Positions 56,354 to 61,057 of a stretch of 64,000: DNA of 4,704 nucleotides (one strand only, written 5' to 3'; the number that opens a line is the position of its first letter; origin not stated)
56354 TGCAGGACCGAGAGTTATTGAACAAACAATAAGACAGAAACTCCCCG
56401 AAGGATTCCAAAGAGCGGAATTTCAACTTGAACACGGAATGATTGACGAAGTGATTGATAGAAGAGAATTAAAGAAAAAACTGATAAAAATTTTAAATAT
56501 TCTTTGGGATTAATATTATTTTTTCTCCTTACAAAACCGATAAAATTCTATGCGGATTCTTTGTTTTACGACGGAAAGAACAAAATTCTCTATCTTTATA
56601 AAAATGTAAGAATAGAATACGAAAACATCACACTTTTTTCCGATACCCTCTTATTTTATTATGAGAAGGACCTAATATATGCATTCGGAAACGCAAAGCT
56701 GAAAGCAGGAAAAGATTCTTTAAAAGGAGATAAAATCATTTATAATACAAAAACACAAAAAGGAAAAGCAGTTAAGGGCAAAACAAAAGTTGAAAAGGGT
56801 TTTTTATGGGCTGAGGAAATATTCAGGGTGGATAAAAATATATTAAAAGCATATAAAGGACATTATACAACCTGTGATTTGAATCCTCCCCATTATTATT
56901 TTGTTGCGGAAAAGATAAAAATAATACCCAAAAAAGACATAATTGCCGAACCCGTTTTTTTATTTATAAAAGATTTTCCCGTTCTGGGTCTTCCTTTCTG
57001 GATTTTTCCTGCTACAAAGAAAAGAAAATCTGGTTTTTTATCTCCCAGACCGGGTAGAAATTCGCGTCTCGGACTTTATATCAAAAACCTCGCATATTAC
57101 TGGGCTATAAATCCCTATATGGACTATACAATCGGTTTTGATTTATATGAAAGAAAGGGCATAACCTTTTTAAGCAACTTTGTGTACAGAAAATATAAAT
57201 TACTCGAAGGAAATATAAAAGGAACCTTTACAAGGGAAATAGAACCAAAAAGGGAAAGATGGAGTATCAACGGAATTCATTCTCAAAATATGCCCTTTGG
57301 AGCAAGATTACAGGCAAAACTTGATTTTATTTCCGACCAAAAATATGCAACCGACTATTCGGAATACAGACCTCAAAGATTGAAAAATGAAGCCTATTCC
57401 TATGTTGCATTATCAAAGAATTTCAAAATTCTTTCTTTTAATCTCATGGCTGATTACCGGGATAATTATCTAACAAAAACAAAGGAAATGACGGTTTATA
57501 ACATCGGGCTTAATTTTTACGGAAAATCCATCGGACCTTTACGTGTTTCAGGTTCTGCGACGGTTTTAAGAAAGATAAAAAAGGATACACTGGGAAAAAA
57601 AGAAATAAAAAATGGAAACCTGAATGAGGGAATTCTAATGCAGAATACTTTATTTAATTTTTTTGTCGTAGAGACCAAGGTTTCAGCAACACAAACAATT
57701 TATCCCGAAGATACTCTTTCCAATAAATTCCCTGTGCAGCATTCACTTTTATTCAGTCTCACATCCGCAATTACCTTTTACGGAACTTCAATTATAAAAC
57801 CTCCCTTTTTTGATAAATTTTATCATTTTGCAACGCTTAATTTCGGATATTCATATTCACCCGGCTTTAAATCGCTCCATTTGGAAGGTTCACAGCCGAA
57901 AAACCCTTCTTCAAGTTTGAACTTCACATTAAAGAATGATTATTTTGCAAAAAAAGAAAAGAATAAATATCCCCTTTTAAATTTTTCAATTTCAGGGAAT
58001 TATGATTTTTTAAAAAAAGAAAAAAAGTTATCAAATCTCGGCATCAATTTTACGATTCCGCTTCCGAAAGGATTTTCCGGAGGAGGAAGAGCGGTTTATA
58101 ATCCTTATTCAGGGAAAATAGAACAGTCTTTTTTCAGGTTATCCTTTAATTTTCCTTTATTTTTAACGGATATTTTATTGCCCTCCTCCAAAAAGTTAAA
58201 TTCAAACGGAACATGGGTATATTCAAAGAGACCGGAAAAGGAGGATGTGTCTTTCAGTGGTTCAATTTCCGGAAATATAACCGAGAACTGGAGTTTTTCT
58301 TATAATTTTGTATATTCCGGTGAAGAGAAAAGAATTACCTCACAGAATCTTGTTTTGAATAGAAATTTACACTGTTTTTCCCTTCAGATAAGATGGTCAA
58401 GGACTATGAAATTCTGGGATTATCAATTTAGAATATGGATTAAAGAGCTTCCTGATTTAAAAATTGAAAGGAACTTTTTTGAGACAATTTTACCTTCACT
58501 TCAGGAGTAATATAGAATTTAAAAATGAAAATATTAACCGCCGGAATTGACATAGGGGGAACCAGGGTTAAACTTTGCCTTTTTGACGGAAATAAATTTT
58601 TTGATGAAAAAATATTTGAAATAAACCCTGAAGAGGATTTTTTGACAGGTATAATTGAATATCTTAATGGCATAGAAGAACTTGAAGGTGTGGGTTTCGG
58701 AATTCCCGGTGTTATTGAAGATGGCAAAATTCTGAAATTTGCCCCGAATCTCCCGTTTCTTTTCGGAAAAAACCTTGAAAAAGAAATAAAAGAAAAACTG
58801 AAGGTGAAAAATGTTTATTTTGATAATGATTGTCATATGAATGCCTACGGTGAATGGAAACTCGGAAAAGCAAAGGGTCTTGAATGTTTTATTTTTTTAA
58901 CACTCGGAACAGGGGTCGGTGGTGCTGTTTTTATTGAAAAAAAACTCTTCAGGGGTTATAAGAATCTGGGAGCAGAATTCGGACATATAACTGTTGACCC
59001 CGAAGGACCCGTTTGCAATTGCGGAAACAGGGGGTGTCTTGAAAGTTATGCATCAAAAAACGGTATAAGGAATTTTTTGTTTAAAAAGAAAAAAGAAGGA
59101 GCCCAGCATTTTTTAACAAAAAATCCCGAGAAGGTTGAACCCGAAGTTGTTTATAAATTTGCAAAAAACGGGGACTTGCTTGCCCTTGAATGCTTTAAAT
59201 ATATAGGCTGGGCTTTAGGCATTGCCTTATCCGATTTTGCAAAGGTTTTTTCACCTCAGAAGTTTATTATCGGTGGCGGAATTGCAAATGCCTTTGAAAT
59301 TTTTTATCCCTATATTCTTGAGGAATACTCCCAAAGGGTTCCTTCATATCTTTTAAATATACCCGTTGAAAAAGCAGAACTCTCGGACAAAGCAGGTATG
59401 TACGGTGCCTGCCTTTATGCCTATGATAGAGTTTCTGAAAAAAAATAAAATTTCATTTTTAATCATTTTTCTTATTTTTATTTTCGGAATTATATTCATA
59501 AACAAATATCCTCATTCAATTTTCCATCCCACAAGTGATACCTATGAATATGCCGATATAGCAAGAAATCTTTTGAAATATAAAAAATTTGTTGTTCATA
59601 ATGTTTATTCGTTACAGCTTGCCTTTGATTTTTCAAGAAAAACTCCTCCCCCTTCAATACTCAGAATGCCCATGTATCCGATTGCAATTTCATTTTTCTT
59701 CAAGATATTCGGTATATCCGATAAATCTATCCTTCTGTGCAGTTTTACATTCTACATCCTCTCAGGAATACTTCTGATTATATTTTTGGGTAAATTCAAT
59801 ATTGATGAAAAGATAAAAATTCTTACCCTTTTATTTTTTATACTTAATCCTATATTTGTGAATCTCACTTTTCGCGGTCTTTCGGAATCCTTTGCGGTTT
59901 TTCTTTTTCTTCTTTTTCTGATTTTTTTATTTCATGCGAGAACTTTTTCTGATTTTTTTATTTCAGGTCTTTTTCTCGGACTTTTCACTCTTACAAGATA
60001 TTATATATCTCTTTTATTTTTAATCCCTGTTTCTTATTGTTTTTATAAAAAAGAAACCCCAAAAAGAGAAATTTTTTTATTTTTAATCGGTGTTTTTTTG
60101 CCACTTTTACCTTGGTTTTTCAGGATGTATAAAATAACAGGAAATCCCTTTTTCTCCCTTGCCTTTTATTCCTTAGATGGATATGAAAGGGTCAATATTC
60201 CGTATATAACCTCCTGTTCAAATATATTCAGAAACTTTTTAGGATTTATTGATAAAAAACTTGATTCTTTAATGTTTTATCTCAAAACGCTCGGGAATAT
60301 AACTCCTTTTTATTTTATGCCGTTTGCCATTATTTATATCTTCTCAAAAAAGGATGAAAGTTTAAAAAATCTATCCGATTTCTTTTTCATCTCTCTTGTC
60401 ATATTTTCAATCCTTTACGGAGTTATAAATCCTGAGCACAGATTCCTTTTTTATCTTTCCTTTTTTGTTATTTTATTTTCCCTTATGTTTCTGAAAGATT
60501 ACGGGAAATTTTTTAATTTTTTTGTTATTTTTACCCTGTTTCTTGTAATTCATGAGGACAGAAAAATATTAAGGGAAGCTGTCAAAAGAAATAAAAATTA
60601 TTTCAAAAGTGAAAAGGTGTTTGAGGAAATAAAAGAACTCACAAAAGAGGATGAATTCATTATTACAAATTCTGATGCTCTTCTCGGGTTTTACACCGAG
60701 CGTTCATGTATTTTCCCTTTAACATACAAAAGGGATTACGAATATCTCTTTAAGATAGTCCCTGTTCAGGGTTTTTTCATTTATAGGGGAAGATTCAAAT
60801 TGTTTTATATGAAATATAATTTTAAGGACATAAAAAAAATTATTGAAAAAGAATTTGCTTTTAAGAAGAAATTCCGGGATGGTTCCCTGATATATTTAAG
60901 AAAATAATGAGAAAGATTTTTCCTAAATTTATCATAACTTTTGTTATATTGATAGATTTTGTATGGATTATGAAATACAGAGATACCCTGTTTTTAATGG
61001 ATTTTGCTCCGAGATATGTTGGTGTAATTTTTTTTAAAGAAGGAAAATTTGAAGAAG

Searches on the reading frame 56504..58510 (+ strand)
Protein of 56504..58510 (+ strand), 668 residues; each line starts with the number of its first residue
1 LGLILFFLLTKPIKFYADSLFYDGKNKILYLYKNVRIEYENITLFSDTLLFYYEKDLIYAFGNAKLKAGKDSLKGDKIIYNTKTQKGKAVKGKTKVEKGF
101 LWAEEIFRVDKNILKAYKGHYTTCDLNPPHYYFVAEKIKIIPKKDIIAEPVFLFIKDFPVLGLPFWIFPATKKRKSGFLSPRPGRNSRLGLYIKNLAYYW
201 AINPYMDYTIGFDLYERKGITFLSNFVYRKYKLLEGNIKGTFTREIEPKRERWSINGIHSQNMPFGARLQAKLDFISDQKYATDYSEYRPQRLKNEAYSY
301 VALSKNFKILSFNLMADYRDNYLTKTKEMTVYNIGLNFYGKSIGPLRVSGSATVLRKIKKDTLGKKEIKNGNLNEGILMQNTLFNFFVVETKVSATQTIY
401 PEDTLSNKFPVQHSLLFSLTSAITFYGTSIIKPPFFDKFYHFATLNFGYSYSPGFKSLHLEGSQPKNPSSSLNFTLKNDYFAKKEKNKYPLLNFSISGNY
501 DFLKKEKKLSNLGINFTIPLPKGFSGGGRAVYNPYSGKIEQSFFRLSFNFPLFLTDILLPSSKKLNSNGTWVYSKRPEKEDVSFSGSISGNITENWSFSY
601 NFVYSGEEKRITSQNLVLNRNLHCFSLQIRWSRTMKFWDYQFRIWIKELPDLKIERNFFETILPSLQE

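Call 66: search_protein_families(library=pfam, proteins=[window:56504-58510:+], max_evalue=0.001)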
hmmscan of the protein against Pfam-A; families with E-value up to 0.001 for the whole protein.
window:56504-58510:+ (668 aa): 3 families
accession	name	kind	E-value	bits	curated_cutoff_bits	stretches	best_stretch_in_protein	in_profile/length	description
PF19838.5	LptD_2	-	6e-38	131.1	22.5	2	146-349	1-212/464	LptD protein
PF13100.11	OstA_2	-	2.2e-07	31.1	21.2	1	13-86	66-139/158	OstA-like protein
PF03968.19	LptD_N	-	0.00012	22.7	20.4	0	49-86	76-113/113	LptA/(LptD N-terminal domain) LPS transport protein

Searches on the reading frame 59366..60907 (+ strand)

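Call 86: search_protein_families(library=ncbifam, proteins=[window:59366-60907:+], max_evalue=0.00001)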
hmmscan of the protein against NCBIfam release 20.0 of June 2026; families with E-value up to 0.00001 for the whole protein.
window:59366-60907:+ (513 aa): 1 family
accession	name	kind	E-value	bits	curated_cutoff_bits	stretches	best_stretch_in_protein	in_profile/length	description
NF047440.1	LA3751_2_3_fam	subfamily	6.1e-06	25.3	200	1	103-437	84-417/460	LA_3751/LA_3752 family putative glycosyltransferase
